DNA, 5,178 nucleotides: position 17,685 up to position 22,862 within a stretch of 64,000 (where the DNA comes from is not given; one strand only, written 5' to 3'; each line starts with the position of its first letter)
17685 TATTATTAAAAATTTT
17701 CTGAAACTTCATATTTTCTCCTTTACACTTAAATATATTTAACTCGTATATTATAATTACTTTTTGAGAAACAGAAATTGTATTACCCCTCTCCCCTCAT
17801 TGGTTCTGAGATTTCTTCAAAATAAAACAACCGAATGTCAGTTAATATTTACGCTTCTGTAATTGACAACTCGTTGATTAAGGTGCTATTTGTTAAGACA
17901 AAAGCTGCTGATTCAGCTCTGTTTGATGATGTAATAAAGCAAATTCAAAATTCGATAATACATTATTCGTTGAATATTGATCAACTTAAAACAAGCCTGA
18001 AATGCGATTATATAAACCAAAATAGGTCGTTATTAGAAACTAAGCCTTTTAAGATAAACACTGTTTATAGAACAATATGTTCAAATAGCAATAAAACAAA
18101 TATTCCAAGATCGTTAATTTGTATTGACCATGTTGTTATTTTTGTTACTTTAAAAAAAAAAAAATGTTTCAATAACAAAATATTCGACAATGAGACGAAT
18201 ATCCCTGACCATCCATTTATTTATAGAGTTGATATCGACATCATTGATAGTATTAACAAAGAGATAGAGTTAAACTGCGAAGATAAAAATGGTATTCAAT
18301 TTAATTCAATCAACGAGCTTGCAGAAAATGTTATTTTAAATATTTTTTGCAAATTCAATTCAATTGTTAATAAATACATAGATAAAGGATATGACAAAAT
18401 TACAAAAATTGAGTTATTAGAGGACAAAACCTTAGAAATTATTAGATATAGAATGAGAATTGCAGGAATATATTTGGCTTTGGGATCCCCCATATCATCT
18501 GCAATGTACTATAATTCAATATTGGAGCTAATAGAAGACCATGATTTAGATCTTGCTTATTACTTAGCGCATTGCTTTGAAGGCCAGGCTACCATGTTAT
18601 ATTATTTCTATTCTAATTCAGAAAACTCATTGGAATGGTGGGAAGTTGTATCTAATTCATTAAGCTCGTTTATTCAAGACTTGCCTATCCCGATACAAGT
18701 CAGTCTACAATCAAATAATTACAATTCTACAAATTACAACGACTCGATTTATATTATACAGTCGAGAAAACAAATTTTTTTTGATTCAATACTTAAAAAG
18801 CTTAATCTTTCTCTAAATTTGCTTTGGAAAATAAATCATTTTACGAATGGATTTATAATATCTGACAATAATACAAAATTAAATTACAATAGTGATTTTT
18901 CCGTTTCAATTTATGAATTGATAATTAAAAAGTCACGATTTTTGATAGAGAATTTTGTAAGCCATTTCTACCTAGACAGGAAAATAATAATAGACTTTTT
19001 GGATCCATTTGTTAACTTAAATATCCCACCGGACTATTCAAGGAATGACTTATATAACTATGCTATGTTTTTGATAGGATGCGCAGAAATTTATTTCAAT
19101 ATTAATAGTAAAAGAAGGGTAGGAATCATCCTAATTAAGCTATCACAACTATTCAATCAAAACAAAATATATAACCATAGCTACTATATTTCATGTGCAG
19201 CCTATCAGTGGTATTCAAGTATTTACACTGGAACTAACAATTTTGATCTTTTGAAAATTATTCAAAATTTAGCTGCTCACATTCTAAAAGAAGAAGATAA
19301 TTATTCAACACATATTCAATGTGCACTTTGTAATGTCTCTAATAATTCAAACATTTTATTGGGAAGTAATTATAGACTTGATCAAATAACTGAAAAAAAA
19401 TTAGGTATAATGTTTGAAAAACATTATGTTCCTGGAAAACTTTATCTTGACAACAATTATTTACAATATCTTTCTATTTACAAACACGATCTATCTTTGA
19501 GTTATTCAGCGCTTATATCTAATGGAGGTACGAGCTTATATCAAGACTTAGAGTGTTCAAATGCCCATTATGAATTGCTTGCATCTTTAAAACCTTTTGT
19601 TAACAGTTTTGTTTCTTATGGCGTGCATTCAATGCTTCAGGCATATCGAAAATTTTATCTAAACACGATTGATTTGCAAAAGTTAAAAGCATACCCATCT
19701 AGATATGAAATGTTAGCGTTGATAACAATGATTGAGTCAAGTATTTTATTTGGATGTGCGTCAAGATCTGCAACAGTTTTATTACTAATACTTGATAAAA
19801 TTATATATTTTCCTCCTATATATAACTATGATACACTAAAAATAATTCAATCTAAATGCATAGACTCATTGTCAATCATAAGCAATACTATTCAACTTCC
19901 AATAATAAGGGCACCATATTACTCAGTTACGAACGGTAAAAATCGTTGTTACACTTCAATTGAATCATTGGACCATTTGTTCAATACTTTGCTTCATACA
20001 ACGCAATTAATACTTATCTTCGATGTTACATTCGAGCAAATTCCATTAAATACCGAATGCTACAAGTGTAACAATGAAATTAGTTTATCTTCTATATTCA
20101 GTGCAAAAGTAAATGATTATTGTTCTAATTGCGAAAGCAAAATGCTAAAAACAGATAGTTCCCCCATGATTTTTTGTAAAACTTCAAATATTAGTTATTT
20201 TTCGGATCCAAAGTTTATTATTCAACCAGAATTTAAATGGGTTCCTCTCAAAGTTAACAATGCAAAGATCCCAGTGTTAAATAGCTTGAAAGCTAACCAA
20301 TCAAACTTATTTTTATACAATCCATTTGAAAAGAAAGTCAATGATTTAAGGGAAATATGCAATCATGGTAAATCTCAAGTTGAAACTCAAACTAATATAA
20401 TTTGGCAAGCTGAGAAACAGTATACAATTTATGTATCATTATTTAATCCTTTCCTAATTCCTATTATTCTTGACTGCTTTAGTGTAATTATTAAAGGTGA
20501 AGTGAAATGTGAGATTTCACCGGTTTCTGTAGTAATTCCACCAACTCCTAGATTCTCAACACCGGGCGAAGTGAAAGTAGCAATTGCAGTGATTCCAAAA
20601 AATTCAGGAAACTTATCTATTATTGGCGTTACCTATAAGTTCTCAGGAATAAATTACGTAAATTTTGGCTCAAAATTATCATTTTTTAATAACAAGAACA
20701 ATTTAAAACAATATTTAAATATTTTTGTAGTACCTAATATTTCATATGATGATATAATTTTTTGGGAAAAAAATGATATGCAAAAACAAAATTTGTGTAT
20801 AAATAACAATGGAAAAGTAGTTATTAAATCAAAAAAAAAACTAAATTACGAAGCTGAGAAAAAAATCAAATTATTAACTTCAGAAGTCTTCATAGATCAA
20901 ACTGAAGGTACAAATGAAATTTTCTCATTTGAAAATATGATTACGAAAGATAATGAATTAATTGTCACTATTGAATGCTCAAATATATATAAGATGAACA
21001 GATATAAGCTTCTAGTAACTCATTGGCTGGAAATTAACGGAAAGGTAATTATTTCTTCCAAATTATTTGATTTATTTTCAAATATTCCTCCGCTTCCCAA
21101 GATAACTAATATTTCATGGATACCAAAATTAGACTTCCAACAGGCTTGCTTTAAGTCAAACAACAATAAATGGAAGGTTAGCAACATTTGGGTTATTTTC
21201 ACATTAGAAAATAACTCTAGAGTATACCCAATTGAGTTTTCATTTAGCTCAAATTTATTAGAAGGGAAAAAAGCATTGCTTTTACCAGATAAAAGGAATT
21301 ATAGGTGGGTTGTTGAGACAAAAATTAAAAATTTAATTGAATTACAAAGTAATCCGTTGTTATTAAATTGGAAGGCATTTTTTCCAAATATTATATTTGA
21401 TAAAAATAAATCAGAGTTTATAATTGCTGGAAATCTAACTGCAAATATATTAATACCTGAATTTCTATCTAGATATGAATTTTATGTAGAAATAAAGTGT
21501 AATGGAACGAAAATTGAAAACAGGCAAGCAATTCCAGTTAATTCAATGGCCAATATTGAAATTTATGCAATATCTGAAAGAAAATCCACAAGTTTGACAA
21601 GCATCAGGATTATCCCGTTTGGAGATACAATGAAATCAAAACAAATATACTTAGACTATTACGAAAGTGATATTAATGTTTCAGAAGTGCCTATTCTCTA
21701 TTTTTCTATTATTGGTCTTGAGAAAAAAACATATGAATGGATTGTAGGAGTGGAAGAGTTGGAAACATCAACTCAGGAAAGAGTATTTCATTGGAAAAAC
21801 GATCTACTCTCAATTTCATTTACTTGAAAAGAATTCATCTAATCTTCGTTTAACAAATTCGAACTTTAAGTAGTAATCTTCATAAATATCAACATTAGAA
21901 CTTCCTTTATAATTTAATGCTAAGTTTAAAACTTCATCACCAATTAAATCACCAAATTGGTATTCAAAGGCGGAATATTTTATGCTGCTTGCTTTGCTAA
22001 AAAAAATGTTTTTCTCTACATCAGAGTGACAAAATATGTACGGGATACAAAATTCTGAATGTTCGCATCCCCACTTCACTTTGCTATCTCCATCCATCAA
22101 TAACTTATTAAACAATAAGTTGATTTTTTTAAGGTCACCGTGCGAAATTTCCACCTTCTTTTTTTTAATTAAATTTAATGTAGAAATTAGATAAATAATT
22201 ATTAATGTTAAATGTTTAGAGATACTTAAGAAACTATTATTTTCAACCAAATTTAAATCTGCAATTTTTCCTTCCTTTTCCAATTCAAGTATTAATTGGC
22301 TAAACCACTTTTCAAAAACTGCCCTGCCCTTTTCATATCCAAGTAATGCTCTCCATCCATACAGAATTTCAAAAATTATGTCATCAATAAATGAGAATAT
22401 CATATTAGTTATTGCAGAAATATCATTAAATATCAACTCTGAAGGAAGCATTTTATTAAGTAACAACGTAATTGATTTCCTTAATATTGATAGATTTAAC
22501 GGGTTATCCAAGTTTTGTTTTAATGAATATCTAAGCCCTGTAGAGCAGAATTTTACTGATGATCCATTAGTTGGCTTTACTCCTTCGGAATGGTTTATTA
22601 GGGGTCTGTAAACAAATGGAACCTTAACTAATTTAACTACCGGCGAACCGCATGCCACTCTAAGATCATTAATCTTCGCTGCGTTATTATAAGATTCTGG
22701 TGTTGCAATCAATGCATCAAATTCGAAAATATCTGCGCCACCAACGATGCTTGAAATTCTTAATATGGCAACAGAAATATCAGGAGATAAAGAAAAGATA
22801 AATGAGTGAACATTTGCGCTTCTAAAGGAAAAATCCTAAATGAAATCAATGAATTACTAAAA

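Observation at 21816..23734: Two track ORFs are one PPAT-like gene: a 44-nt intron sits exactly inside the conserved PPAT core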

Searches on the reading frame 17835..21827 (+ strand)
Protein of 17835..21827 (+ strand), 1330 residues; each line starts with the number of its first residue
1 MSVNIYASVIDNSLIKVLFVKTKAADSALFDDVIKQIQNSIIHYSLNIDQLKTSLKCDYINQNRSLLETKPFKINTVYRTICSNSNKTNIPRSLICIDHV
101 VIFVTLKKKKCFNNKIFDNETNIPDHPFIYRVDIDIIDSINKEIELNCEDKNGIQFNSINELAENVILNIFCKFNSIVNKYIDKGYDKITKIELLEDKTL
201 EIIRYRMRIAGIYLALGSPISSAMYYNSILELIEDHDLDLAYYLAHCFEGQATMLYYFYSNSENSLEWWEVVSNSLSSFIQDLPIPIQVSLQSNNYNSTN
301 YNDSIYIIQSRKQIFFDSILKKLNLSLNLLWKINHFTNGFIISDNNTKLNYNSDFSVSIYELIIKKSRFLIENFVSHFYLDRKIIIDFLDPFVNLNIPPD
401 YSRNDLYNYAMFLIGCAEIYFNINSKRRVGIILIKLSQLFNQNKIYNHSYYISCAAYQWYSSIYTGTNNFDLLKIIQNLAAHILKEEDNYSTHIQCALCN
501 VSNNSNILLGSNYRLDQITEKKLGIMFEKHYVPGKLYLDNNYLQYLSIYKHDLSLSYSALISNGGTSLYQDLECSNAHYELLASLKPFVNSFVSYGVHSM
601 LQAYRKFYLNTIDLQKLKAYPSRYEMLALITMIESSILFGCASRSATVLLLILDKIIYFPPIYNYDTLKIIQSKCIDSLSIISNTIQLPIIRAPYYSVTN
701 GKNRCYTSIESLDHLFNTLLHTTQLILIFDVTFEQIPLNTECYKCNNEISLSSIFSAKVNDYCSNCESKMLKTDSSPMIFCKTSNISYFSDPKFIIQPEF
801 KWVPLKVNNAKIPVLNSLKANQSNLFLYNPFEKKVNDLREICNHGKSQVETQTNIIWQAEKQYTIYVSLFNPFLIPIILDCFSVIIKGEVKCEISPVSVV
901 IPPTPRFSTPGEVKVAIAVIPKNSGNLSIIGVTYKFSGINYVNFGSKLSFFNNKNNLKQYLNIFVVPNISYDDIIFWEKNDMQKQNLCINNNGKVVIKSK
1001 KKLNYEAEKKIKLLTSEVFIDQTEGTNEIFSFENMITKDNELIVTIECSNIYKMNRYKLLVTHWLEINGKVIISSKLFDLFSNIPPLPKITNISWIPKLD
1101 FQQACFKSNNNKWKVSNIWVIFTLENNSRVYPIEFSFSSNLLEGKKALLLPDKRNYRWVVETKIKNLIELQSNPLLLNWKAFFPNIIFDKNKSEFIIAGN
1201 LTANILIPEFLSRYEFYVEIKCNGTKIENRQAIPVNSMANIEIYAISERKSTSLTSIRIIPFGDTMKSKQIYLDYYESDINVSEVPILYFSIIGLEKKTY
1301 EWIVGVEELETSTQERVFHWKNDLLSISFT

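Call 28: search_protein_families(library=pfam, proteins=[window:17835-21827:+], max_evalue=0.001)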
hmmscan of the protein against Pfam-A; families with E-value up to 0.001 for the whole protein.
window:17835-21827:+ (1330 aa): 0 families

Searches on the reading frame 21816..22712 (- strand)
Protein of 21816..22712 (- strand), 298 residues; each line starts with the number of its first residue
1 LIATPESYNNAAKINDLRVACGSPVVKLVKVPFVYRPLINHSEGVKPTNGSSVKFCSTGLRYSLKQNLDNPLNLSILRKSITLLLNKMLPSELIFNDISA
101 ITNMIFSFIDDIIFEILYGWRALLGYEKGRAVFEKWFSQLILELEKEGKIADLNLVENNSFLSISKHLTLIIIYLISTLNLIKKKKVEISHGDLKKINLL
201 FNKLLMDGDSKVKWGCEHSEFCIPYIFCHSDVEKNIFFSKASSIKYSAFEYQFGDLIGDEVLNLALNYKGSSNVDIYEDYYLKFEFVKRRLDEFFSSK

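Call 48: search_protein_families(library=ncbifam, proteins=[window:21816-22712:-], max_evalue=1)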
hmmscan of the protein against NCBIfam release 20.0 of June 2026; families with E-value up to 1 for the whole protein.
window:21816-22712:- (298 aa): 4 families
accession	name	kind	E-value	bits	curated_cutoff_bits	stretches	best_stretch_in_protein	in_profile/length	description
NF002250.0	PRK01170.1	subfamily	0.00012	21.7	489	1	2-35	90-123/322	bifunctional pantetheine-phosphate adenylyltransferase/NTP phosphatase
NF011460.0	PRK14879.1-1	equivalog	0.0028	16.8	199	1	73-119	109-155/232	Kae1-associated kinase Bud32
NF001985.0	PRK00777.1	subfamily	0.051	13.6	104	1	2-35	96-129/157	pantetheine-phosphate adenylyltransferase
NF009549.0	PRK12996.1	equivalog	0.35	9.5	890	1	150-180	209-242/463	PTS ascorbate transporter subunit IIC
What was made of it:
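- On Spliceosomal GT-AG intron: The profile match becomes continuous (call 48).
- Checked: A continuous PPAT-profile match is restored (call 48).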

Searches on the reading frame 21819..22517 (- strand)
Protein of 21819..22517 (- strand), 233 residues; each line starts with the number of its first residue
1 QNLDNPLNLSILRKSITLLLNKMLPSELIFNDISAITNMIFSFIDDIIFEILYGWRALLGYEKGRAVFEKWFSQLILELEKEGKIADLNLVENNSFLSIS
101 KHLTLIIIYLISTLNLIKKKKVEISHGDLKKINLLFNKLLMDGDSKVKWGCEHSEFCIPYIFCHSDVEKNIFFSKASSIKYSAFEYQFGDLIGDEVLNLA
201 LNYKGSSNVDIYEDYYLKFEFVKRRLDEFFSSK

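Call 63: find_homologous_proteins(query=A3, max_evalue=0.01)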
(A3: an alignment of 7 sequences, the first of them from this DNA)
Query A3 (7 sequences) (233 aa, profile of the alignment): 3 proteins with E <= 0.01 among 3305 candidates.
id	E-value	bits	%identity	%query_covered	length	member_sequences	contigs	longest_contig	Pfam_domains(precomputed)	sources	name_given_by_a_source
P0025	3.5e-83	297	63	99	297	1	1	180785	-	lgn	-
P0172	1.7e-82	295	66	99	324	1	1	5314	-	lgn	-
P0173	4.2e-82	293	59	100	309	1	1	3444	-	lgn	-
